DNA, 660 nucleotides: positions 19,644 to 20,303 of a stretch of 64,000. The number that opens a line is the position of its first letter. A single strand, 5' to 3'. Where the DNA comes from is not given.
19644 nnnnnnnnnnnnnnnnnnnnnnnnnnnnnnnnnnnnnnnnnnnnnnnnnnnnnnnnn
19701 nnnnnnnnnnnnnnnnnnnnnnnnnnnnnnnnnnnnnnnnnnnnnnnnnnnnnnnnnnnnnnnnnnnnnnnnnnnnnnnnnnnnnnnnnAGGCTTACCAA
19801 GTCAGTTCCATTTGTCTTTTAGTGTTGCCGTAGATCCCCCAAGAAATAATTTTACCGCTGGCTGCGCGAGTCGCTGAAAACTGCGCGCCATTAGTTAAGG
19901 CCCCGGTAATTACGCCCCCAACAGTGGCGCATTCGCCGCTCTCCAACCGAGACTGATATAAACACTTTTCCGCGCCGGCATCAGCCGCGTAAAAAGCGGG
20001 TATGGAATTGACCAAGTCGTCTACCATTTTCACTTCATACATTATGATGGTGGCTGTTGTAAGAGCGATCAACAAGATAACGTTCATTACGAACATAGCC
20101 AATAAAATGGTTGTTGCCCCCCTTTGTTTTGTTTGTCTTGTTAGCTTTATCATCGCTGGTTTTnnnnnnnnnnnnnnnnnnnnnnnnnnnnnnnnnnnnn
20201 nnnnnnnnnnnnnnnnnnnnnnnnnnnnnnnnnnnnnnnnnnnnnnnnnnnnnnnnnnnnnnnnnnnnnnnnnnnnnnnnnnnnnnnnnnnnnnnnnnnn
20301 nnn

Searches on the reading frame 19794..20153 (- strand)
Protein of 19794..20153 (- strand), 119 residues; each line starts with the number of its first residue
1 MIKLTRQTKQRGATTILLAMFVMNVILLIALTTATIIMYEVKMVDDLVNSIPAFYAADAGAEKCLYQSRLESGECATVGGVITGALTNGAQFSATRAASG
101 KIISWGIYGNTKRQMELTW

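Call 9: search_protein_families(library=pfam, proteins=[window:19794-20153:-], max_evalue=0.001)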
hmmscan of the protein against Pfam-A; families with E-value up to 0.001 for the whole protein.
window:19794-20153:- (119 aa): 1 family
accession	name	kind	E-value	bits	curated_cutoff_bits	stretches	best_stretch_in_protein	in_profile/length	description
PF14341.11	PilX_N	-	3.9e-05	24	25.5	1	11-61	1-50/51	PilX N-terminal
